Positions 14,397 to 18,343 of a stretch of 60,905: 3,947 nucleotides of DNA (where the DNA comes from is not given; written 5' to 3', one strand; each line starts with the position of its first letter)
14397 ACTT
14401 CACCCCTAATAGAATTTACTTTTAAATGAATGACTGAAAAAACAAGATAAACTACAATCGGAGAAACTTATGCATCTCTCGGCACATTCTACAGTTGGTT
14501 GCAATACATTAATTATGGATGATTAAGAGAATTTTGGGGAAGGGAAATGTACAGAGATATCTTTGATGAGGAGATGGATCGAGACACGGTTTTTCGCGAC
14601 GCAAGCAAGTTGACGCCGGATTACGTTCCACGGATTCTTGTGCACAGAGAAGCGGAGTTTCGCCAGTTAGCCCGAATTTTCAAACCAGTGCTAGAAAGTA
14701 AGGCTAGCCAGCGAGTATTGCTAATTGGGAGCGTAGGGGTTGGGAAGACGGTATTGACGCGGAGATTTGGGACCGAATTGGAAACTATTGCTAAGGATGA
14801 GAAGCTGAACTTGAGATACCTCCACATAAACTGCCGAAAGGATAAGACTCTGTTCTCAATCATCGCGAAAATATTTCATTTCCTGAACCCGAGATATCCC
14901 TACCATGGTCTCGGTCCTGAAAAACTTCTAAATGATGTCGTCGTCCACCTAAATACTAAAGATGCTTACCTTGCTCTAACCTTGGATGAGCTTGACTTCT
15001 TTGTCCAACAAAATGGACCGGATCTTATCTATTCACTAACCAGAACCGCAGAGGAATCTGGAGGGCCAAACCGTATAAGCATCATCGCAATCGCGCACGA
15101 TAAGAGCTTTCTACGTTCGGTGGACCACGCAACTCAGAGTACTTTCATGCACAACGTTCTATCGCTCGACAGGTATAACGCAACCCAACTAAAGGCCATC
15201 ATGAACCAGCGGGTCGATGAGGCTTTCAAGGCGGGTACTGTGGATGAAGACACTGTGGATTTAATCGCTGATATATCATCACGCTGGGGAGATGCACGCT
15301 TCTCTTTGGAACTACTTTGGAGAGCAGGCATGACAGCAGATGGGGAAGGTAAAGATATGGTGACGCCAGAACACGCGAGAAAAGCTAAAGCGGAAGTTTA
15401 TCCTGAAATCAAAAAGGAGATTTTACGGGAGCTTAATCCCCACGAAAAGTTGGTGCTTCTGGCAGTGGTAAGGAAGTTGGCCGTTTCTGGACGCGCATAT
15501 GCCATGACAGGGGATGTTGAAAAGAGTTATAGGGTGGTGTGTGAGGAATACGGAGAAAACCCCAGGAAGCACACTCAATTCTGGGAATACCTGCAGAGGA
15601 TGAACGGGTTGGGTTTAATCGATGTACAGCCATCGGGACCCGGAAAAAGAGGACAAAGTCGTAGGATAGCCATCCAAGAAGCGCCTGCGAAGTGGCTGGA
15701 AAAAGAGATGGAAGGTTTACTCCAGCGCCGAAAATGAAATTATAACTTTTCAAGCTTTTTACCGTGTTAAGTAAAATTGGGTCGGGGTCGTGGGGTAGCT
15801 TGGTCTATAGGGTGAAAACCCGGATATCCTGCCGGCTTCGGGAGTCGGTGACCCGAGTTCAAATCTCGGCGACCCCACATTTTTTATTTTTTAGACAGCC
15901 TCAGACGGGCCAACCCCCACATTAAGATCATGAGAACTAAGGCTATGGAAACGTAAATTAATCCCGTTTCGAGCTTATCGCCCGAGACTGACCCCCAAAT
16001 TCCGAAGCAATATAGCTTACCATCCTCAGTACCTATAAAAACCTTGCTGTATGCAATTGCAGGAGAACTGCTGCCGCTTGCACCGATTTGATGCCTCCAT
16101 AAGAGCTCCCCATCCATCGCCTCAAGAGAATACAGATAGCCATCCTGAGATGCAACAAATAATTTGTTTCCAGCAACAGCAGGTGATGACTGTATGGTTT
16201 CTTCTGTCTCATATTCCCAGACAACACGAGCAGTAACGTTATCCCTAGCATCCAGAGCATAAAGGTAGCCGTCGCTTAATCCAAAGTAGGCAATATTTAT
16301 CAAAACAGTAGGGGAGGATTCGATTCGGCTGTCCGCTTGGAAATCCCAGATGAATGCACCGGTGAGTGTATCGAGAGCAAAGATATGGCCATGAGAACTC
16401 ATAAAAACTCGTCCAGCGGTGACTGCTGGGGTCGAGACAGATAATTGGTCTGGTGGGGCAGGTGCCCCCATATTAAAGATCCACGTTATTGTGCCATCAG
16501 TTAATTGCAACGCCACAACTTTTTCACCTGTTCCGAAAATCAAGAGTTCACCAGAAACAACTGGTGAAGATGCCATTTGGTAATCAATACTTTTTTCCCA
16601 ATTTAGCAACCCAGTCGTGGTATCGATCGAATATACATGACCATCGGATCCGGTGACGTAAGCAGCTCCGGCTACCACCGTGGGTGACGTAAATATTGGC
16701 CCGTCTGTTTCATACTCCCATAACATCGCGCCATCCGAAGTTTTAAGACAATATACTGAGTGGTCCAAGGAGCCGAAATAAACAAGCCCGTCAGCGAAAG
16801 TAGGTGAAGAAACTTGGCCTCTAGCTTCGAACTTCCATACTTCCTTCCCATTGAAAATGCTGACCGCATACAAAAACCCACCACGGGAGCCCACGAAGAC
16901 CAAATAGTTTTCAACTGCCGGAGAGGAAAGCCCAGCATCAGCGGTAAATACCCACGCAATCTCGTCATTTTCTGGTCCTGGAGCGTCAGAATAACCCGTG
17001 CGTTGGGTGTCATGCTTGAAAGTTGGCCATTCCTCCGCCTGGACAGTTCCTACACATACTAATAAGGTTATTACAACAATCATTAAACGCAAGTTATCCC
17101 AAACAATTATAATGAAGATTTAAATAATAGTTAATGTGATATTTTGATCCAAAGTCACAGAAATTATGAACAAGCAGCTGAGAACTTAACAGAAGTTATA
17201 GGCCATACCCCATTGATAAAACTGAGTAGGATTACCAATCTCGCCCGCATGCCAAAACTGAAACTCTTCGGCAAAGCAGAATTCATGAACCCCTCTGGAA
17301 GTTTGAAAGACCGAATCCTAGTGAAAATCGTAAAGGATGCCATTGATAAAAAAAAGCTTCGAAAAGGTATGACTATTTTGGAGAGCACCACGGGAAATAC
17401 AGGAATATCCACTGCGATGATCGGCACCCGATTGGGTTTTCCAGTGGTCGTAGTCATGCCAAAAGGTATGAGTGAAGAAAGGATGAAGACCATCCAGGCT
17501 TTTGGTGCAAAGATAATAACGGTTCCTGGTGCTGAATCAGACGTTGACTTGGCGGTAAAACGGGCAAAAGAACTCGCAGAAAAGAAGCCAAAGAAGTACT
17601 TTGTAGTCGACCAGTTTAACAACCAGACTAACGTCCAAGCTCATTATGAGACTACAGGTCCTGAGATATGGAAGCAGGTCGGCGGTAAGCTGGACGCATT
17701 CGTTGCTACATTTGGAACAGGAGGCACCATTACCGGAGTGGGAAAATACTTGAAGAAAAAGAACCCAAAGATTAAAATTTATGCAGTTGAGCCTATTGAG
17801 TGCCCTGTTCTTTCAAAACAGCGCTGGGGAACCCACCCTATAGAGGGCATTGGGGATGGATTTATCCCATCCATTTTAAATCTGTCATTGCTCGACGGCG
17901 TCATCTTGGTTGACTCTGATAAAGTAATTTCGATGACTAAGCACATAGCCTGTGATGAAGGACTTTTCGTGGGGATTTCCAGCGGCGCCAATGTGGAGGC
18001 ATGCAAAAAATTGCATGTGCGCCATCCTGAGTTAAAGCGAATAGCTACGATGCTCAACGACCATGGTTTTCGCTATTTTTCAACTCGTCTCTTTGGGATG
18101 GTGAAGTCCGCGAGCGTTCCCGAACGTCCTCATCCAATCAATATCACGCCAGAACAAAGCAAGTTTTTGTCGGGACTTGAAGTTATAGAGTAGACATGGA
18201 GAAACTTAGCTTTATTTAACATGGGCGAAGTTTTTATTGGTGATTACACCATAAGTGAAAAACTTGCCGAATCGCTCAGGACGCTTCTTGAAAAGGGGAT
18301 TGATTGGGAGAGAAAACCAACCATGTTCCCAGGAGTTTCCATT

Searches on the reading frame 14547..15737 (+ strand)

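Call 55: search_protein_families(library=pfam, max_evalue=0.0001, proteins=[window:14547-15737:+])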
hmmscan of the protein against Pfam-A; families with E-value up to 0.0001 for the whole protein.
window:14547-15737:+ (396 aa): 4 families
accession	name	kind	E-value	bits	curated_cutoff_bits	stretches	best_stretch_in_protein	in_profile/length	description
PF22703.2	Cdc6_lid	-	1.8e-20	73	27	1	217-281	2-67/68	Cdc6 AAA+ ATPase-type lid domain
PF09079.17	Cdc6_C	-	2.2e-20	72.8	25.1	1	292-382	2-92/96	CDC6, C terminal winged helix domain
PF13401.12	AAA_22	-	9.8e-09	36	27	1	57-164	8-104/130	AAA domain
PF13191.12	AAA_16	-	3.6e-08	34.5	32.6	1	31-81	2-51/167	AAA ATPase domain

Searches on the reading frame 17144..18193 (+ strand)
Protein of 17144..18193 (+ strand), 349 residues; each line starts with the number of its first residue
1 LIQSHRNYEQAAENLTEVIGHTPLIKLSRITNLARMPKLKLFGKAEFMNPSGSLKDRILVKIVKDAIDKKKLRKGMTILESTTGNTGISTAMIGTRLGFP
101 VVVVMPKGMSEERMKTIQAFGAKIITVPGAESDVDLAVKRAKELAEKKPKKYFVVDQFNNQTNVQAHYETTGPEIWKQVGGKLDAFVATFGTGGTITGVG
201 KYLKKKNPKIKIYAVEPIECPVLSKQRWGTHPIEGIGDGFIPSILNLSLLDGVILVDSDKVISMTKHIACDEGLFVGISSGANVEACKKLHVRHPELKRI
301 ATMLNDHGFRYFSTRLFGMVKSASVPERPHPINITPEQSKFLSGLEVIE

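Call 55: search_protein_families(library=pfam, max_evalue=0.0001, proteins=[window:17144-18193:+])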
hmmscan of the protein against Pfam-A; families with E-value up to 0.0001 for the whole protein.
window:17144-18193:+ (349 aa): 1 family
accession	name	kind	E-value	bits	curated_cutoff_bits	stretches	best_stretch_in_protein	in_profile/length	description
PF00291.31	PALP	-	4e-75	253.3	35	1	16-303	2-292/295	Pyridoxal-phosphate dependent enzyme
